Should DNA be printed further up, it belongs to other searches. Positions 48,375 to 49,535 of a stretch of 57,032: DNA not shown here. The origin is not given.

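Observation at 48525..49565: Low-GC orphan gene (286 aa) next to the decayed toxin-antitoxin locus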

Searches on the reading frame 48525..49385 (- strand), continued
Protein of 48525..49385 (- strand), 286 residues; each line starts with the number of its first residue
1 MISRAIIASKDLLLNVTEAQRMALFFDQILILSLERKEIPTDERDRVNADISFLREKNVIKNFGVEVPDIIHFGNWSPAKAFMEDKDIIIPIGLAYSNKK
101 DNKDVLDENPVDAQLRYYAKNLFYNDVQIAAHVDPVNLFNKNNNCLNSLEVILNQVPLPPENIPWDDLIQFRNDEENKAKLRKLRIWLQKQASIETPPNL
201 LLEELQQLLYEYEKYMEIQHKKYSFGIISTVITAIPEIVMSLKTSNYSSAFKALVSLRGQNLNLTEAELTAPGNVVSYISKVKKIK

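Call 57: search_protein_families(library=padloc, proteins=[L012:260-1243:+, L012:1317-1925:+, L012:1925-2479:+, L012:2492-3013:+, L012:3032-4015:+, L014:9649-10329:-, L014:9311-9664:-, L014:5798-6793:+, L003:4357-4836:+, L005:2984-3913:+], max_evalue=0.01)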
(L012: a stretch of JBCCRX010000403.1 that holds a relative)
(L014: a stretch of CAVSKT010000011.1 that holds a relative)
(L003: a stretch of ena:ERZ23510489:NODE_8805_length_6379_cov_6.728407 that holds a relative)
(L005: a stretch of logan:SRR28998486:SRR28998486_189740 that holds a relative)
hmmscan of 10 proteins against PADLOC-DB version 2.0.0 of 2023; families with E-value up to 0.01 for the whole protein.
L012:260-1243:+ (327 aa): 0 families

L012:1317-1925:+ (202 aa): 14 families
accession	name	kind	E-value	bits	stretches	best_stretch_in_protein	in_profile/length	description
PDLC00436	ThsB1|ThsB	-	3.1e-15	54.2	1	16-132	22-135/183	TIR-like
PDLC00423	ThsB1|ThsB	-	2.2e-14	51.6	1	3-125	11-128/190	TIR-like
PDLC00419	ThsB1|ThsB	-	3.5e-13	47.7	1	10-130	8-125/165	TIR-like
PDLC00422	ThsB1|ThsB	-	1e-10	39.5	1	15-123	26-132/194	TIR-like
PDLC00425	ThsB1|ThsB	-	1.9e-10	38.4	1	31-129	253-349/389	TIR-like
PDLC05062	PDC-S66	-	5.5e-08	30.6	1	26-110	145-222/282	-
PDLC00418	ThsB1|ThsB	-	3.8e-07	28.1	1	31-116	6-90/155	TIR-like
PDLC00437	ThsB1|ThsB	-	4.8e-06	24.6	1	50-130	2-79/129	TIR-like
PDLC00426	ThsB1|ThsB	-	5.3e-06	24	1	32-141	240-345/352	TIR-like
PDLC02012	SAVED5--SAVED_TIR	-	8.3e-06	23.1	1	28-108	12-84/404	-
PDLC03825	spbK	-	2.2e-05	22.1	1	14-104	133-221/308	-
PDLC00431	ThsB1|ThsB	-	0.00044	18.7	1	71-112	44-85/162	TIR-like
PDLC04688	PDC-M50B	-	0.001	17.3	1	70-112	44-86/162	-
PDLC00421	ThsB1|ThsB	-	0.0021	15.8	1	72-114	57-99/180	TIR-like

L012:1925-2479:+ (184 aa): 6 families
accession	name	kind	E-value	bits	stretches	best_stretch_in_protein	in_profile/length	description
PDLC04688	PDC-M50B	-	9.3e-10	37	1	6-94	3-92/162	-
PDLC00431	ThsB1|ThsB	-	2.9e-09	35.5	1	6-163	3-161/162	TIR-like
PDLC00418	ThsB1|ThsB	-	1.6e-07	29.3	1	6-92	5-90/155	TIR-like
PDLC00428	ThsB1|ThsB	-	1.8e-07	29.7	1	6-111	3-125/219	TIR-like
PDLC00433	ThsB1|ThsB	-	3.7e-07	28.3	1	5-93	2-87/164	TIR-like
PDLC00429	ThsB1|ThsB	-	0.00085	17.4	1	4-92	3-92/167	TIR-like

L012:2492-3013:+ (173 aa): 0 families

L012:3032-4015:+ (327 aa): 4 families
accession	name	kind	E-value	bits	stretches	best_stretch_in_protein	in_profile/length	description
PDLC00434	ThsB1|ThsB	-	2e-06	25.2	1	93-153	140-198/396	TIR-like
PDLC05062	PDC-S66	-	1.1e-05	23.1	1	80-162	137-217/282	-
PDLC02012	SAVED5--SAVED_TIR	-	0.0035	14.5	1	92-159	13-78/404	-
PDLC00429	ThsB1|ThsB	-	0.0057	14.7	1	143-223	61-126/167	TIR-like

L014:9649-10329:- (226 aa): 10 families
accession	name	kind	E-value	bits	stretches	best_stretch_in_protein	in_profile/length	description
PDLC00426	ThsB1|ThsB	-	4.3e-08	30.8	1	24-113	236-332/352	TIR-like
PDLC00434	ThsB1|ThsB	-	4.3e-07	27.3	1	152-223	112-181/396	TIR-like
PDLC05062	PDC-S66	-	5.2e-07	27.4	1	24-84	147-208/282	-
PDLC03957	bSEFIR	-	2.5e-06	25.5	1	16-87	28-103/412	-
PDLC00425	ThsB1|ThsB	-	0.0012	16.1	1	23-112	249-345/389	TIR-like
PDLC02012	SAVED5--SAVED_TIR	-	0.0016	15.6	0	27-96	15-84/404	-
PDLC00436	ThsB1|ThsB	-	0.0021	15.6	1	15-99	25-113/183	TIR-like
PDLC00430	ThsB1|ThsB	-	0.0024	15.5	0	25-60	64-102/269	TIR-like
PDLC00422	ThsB1|ThsB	-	0.0036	14.8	1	22-109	37-130/194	TIR-like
PDLC00419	ThsB1|ThsB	-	0.0087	13.9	0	25-94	27-100/165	TIR-like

L014:9311-9664:- (117 aa): 0 families

L014:5798-6793:+ (331 aa): 0 families

L003:4357-4836:+ (159 aa): 0 families

L005:2984-3913:+ (309 aa): 0 families

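Call 64: search_protein_families(library=pfam, alignment_id=A5, max_evalue=0.0001)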
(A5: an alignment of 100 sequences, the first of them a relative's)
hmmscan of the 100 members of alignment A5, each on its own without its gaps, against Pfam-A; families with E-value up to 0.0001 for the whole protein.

A. member 1, L005:230-442:+ (70 aa): 0 families

B. families by the number of members that match (of 100 scanned): 55 families (the first 25 are shown)
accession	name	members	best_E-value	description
PF01019.26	G_glu_transpept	2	2.5e-174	Gamma-glutamyltranspeptidase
PF08937.16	ThsB_TIR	2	1.3e-19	Thoeris protein ThsB, TIR-like domain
PF05690.20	ThiG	1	6e-107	Thiazole biosynthesis protein ThiG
PF03883.20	H2O2_YaaD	1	1.9e-87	Peroxide stress protein YaaA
PF00724.26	Oxidored_FMN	1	2.7e-56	NADH:flavin oxidoreductase / NADH oxidase family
PF00768.25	Peptidase_S11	1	1.3e-51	D-alanyl-D-alanine carboxypeptidase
PF18742.7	DpnII-MboI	1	2.5e-42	REase_DpnII-MboI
PF00186.24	DHFR_1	1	1.6e-38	Dihydrofolate reductase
PF02913.24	FAD-oxidase_C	1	5.2e-38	FAD linked oxidases, C-terminal domain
PF00929.31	RNase_T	1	6.1e-36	Exonuclease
PF18480.7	DUF5615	1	1.6e-32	Domain of unknown function (DUF5615)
PF13646.12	HEAT_2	1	8.3e-32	HEAT repeats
PF00303.24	Thymidylat_synt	1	9.4e-31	Thymidylate synthase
PF13271.11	DUF4062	1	1.3e-29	Domain of unknown function (DUF4062)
PF01565.28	FAD_binding_4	1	3.6e-29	FAD binding domain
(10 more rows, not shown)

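Call 65: search_solved_structures(query=A2, max_evalue=10, show_alignments=2)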
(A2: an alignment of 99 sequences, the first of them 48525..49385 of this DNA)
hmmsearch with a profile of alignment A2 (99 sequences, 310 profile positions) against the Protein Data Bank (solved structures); distinct sequences matched with E-value up to 10: 0.

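Call 67: fold_search(model_id=the predicted structure, library=pdb)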
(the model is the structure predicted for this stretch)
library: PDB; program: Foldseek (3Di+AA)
matches with E <= 10: 428; with E <= 0.001: 0
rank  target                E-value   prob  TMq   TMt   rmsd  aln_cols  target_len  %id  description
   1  6w6e_A                1.5e-01  0.15  0.19  0.09  20.1       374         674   10  The Mycobacterium tuberculosis ClpB disaggregase hexamer structure with a locally refined ClpB middle domain and a Dna (released 2021-05-26)
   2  6qg0_M                2.4e-01  0.35  0.15  0.12   6.5        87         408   16  Structure of eIF2B-eIF2 (phosphorylated at Ser51) complex (model 1) (released 2019-06-26)
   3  2z0y_A                3.0e-01  0.23  0.13  0.16  10.4       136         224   11  Crystal structure of TTHA0657-SAM complex (released 2007-11-13)
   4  4rd1                  3.5e-01  0.28  0.15  0.11   7.2        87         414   15  Structure of aIF2-gamma H97A variant from Sulfolobus solfataricus bound to GTP (released 2015-05-27)
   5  4j3c_A                5.2e-01  0.10  0.12  0.14  11.3       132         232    9  Crystal structure of 16S ribosomal RNA methyltransferase RsmE (released 2013-02-20)
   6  4nbs                  5.5e-01  0.21  0.15  0.11   7.2        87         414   15  The structure of aIF2gamma subunit H20F from archaeon Sulfolobus solfataricus complexed with GDPCP (released 2014-10-29)
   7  4hse                  5.8e-01  0.10  0.20  0.16  22.4       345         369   13  Crystal structure of ClpB NBD1 in complex with guanidinium chloride and ADP (released 2013-01-30)
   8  8rw1_k                6.5e-01  0.21  0.15  0.10   6.5        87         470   15  Structure of a yeast 48S-AUC preinitiation complex in closed conformation (released 2024-09-11)
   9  4qfm                  6.5e-01  0.20  0.15  0.11   7.2        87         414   14  The structure of aIF2gamma subunit D152A from archaeon Sulfolobus solfataricus complexed with GDPCP (released 2015-06-03)
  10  2wnq_D                6.9e-01  0.11  0.18  0.17  14.4       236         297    7  Structure of the E192N mutant of E. coli N-acetylneuraminic acid lyase in space group P21 (released 2010-08-25)
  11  3h05_A                7.2e-01  0.12  0.12  0.20  10.0       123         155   11  The Crystal Structure of a Putative Nicotinate-nucleotide Adenylyltransferase from Vibrio parahaemolyticus (released 2009-04-21)
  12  2cx8_B                8.1e-01  0.11  0.13  0.18  12.3       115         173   12  Crystal structure of methyltransferase with ligand(SAH) (released 2005-12-28)
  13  3lcl_B                8.5e-01  0.10  0.19  0.19  13.7       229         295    7  The D-sialic acid aldolase mutant V251I/V265I (released 2011-01-19)
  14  3s3t_A                9.0e-01  0.12  0.13  0.22  13.3       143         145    9  Universal stress protein UspA from Lactobacillus plantarum (released 2011-06-08)
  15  7l6n_C                9.5e-01  0.08  0.21  0.10  19.9       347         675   11  The Mycobacterium tuberculosis ClpB disaggregase hexamer structure with three locally refined ClpB middle domains and  (released 2021-05-26)
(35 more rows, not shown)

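Call 73: find_homologous_proteins(query=A3, max_evalue=1e-10)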
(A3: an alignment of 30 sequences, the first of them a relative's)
Query A3 (30 sequences) (306 aa, profile of the alignment): 53 proteins with E <= 1e-10 among 8000 candidates.
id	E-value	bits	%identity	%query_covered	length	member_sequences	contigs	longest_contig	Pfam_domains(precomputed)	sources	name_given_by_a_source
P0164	6.5e-104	366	39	100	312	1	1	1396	-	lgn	-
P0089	1.2e-103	365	45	99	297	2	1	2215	-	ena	-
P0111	5.5e-103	363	100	100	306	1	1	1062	-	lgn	-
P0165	4.4e-102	360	41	100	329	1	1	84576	-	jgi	jgi:hypothetical protein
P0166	1.8e-101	358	43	100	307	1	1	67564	-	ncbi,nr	ncbi:MAG: hypothetical protein ICV60_05635 [Pyrinomonadaceae bacterium]|nr:hypothetical protein [Pyr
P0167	2.9e-101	358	41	100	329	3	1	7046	-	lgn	-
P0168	2.7e-100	354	42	100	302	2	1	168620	-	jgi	jgi:hypothetical protein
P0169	6.2e-100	353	75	100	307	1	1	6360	-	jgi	jgi:hypothetical protein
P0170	1.7e-99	352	43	100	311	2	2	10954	-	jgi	jgi:hypothetical protein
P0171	2.3e-99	351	43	100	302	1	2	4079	-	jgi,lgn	jgi:hypothetical protein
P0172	2.3e-99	351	41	100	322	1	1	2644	-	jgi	jgi:hypothetical protein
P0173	4.4e-99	350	43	100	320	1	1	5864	-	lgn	-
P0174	5.4e-99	350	42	100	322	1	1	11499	-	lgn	-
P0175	1.1e-98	349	43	100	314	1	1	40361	-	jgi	jgi:hypothetical protein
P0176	1.8e-98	348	41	100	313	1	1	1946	-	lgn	-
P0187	1.8e-92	329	43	100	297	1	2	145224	-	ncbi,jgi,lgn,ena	ncbi:MAG TPA: hypothetical protein VIW80_02240 [Pyrinomonadaceae bacterium]|jgi:hypothetical protein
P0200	6.6e-84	301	39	100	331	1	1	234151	-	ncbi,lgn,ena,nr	ncbi:MAG TPA: hypothetical protein VJ464_13460 [Blastocatellia bacterium]|nr:hypothetical protein [B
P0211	6.0e-68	248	37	100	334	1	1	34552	-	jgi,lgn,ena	-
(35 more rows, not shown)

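Call 74: find_encoding_contigs(protein=P0165, flank=7000, max_places=2)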
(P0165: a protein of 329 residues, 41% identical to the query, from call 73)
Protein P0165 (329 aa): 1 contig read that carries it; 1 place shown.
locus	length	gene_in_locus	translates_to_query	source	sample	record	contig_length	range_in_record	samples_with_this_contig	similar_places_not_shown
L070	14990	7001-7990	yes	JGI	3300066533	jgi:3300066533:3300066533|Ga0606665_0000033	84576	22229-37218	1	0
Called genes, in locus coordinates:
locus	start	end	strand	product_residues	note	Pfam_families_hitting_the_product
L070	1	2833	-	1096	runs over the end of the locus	PF08357:SEFIR, PF13676:TIR_2, PF20720:nSTAND3 (weak), PF05729:NACHT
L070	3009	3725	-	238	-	-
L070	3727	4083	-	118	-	PF03551:PadR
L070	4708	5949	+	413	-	-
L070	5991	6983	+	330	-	PF00805:Pentapeptide, PF13599:Pentapeptide_4, PF13576:Pentapeptide_3 (faint), PF00805:Pentapeptide, PF01582:TIR (weak), PF13676:TIR_2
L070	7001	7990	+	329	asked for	-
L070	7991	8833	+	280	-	-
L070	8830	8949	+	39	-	-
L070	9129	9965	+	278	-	-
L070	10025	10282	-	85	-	-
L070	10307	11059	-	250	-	PF13489:Methyltransf_23 (weak), PF13847:Methyltransf_31, PF08241:Methyltransf_11, PF08242:Methyltransf_12 (weak), PF13649:Methyltransf_25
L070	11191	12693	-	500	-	PF00202:Aminotran_3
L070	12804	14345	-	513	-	PF00202:Aminotran_3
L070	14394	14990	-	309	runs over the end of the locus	PF00293:NUDIX (faint)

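Call 75: find_encoding_contigs(protein=P0168, flank=7000, max_places=2)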
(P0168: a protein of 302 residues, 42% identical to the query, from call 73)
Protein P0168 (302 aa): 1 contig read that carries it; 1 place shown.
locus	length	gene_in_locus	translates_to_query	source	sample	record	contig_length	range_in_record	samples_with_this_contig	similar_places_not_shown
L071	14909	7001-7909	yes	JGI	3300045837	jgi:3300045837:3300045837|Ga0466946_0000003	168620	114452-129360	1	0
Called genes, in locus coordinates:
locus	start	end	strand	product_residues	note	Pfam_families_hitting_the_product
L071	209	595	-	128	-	-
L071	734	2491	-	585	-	PF02195:ParB_N, PF17762:HTH_ParB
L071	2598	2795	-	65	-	-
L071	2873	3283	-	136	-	-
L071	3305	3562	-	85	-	-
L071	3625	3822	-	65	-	-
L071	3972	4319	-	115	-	-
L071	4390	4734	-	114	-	-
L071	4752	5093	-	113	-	PF01844:HNH, PF14279:HNH_5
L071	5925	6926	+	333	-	PF00772:DnaB, PF13676:TIR_2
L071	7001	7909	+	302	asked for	-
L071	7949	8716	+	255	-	-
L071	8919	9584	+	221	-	-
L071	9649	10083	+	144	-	-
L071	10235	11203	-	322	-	PF13676:TIR_2, PF01936:NYN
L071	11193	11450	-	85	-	-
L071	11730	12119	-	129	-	PF24831:DUF7715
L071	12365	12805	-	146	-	-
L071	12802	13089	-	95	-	-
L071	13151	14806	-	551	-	PF02195:ParB_N, PF17762:HTH_ParB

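Call 76: find_encoding_contigs(protein=P0187, flank=7000, max_places=2)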
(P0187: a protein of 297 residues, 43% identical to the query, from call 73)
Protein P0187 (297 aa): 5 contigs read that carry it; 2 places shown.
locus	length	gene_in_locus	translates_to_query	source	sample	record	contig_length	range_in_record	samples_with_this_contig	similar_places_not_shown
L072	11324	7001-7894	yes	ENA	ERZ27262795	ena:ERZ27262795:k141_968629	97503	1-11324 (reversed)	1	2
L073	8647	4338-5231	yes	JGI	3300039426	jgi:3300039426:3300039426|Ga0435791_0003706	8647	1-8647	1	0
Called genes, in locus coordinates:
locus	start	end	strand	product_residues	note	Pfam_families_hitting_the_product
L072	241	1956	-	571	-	-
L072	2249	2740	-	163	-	PF09835:DUF2062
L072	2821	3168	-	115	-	PF01740:STAS, PF13466:STAS_2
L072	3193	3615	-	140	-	PF13581:HATPase_c_2, PF02518:HATPase_c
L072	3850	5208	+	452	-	PF00275:EPSP_synthase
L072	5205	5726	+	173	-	PF13238:AAA_18, PF13671:AAA_33 (weak), PF01202:SKI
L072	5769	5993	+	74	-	-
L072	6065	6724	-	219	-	-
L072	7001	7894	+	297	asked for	-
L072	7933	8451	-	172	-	-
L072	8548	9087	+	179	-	-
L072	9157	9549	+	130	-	-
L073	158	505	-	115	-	PF01740:STAS, PF13466:STAS_2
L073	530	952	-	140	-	PF13581:HATPase_c_2, PF02518:HATPase_c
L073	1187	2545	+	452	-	PF00275:EPSP_synthase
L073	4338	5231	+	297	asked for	-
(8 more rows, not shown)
